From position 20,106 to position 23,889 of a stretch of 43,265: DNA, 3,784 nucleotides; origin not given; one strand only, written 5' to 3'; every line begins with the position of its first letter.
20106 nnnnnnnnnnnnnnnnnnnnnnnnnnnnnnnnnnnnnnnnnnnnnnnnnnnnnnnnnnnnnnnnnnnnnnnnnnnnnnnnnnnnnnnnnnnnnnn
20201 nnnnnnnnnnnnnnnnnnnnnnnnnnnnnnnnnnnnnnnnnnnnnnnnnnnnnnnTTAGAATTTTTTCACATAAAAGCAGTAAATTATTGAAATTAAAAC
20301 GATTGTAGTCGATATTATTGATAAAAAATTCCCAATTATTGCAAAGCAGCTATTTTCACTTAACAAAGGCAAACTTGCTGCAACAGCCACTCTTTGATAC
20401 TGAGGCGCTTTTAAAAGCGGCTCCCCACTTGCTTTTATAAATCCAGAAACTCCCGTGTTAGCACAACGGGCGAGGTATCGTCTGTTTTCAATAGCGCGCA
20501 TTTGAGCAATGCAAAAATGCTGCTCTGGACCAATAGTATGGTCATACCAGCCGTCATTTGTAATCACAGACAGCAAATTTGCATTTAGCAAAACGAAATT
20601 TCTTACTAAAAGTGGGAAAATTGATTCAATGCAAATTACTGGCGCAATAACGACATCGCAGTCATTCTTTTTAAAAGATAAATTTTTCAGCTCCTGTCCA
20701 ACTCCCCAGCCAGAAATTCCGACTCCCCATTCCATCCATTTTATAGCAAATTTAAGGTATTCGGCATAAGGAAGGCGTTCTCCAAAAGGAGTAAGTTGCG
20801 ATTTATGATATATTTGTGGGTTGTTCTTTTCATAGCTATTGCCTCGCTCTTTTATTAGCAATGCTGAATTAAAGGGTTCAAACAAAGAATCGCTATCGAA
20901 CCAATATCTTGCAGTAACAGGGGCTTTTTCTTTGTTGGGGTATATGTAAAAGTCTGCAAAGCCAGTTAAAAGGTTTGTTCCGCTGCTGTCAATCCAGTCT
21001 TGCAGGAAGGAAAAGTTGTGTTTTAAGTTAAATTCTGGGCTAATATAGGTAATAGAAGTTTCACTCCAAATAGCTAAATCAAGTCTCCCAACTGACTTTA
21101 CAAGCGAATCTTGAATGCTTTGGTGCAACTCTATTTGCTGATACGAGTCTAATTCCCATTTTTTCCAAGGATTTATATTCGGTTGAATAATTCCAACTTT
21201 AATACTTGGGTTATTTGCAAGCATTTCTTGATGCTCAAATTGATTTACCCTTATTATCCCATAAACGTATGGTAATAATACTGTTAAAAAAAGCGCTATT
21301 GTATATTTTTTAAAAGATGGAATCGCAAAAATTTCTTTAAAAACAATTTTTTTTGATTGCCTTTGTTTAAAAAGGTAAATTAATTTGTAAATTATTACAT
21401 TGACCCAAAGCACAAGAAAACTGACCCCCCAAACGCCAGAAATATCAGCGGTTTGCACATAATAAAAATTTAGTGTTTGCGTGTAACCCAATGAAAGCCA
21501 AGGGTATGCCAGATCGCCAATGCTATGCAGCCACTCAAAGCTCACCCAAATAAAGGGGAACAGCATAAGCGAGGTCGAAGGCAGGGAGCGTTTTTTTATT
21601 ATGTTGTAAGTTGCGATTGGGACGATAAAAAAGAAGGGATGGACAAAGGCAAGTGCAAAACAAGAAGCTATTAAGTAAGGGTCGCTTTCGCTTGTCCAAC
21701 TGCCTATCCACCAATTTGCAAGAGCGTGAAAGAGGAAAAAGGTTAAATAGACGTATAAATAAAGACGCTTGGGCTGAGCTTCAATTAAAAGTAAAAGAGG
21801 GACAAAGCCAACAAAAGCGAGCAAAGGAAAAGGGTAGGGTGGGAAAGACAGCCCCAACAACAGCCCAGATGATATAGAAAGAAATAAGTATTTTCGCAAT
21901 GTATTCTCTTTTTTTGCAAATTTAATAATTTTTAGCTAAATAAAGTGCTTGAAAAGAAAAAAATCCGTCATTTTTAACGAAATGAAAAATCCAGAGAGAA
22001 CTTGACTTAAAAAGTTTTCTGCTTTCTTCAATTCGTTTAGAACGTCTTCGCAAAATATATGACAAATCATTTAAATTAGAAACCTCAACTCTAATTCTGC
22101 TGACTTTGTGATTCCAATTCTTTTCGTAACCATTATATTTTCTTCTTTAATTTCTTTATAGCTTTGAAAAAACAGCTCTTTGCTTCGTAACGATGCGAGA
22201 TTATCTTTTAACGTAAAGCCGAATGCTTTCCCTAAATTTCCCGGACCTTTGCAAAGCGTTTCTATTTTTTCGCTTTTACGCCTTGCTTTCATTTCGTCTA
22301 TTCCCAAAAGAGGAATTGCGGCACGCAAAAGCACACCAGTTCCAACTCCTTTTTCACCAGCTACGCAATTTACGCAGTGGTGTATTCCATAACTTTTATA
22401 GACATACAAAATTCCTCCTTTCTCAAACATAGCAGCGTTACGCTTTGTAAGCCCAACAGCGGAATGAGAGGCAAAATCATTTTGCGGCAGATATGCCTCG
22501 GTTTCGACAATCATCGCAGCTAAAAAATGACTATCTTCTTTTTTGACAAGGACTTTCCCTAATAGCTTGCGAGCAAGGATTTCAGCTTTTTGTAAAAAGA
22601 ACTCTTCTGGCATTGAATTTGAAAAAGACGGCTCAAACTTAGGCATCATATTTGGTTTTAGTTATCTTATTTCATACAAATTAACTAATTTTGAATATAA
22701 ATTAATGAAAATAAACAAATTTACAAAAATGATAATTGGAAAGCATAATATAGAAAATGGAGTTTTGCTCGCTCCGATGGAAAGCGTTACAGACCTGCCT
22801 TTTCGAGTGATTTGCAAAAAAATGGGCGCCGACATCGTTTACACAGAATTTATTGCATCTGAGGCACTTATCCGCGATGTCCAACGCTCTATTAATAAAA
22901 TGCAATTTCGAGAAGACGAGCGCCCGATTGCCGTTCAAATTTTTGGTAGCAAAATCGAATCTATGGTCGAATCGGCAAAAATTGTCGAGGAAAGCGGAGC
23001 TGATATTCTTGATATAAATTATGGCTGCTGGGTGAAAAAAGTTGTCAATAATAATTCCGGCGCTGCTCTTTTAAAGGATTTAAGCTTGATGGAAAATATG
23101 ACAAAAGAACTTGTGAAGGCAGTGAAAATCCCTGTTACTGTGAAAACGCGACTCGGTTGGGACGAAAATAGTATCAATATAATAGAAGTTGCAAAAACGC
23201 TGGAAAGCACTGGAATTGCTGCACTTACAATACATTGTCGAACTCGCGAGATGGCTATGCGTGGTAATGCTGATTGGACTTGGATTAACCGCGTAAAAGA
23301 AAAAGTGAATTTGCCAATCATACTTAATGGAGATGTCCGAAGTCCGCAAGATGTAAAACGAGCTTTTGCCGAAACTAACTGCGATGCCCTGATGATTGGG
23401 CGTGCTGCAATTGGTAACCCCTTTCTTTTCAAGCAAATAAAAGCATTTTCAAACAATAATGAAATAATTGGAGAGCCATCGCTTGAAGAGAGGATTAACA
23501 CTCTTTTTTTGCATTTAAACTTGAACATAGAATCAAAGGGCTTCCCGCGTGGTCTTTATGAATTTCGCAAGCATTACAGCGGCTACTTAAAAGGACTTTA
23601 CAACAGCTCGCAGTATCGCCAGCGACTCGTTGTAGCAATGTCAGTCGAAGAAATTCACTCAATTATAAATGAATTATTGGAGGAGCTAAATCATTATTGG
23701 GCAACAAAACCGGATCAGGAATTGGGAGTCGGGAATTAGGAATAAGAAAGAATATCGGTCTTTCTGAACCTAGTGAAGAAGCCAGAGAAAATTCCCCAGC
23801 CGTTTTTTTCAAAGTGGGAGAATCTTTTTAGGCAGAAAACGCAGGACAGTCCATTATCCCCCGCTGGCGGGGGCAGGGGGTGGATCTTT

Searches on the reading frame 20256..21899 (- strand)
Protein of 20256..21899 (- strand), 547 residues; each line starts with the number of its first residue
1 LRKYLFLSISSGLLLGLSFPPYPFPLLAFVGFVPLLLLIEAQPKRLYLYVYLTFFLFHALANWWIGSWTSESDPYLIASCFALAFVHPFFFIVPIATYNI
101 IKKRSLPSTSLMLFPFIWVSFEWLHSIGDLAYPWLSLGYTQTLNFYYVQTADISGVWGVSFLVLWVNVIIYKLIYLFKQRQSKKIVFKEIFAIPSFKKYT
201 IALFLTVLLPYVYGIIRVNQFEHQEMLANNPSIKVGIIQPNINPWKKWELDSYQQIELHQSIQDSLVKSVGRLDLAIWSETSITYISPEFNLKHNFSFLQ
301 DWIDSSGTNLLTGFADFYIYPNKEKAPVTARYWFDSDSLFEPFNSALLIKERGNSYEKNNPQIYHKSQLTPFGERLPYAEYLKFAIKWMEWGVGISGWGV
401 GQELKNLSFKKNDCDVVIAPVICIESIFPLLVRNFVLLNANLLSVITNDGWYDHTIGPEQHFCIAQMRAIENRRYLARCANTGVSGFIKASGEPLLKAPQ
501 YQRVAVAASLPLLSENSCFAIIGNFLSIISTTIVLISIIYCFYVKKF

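Call 10: search_protein_families(library=pfam, proteins=[window:20256-21899:-], max_evalue=0.001)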
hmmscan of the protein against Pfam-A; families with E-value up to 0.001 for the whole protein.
window:20256-21899:- (547 aa): 2 families
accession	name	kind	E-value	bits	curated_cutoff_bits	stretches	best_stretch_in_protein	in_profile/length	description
PF20154.4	LNT_N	-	6e-32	111.5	27.1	1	11-168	1-158/159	Apolipoprotein N-acyltransferase N-terminal domain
PF00795.27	CN_hydrolase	-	3.9e-17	62.9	23.2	1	234-504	1-241/256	Carbon-nitrogen hydrolase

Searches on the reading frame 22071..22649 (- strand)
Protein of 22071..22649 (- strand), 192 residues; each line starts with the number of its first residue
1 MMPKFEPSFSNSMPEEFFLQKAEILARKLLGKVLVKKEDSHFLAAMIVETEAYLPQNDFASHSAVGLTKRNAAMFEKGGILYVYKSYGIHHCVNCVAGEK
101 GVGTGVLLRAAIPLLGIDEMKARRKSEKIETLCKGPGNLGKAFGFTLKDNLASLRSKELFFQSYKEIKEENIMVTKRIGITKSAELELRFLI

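Call 10: search_protein_families(library=pfam, proteins=[window:22071-22649:-], max_evalue=0.001)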
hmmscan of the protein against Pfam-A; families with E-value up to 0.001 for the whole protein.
window:22071-22649:- (192 aa): 1 family
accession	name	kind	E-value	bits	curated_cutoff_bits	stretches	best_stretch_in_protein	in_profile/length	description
PF02245.21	Pur_DNA_glyco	-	4.7e-57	192.7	27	1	16-192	1-177/181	Methylpurine-DNA glycosylase (MPG)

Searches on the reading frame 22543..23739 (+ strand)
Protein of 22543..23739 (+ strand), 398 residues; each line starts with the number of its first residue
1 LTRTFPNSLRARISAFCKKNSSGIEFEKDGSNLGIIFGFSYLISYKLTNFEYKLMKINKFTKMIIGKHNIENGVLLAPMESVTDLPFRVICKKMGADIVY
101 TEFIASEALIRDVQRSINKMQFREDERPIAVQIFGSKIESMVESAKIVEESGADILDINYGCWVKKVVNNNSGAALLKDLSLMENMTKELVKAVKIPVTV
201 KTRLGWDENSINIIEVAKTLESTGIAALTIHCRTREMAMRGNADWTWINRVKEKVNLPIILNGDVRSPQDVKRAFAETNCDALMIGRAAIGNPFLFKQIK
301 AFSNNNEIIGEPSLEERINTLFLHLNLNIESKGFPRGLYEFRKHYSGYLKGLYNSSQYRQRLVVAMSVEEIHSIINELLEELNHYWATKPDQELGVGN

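Call 10: search_protein_families(library=pfam, proteins=[window:22543-23739:+], max_evalue=0.001)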
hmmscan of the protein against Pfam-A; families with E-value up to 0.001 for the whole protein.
window:22543-23739:+ (398 aa): 3 families
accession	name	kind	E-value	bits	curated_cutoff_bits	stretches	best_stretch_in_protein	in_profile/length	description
PF01207.24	Dus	-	7.4e-89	298.4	20.4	1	75-366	1-293/311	Dihydrouridine synthase (Dus)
PF00977.27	His_biosynth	-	4e-07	30.1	23.6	1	173-288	102-221/228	Histidine biosynthesis protein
PF01180.27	DHO_dh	-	0.00015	21.5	27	0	119-229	85-190/291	Dihydroorotate dehydrogenase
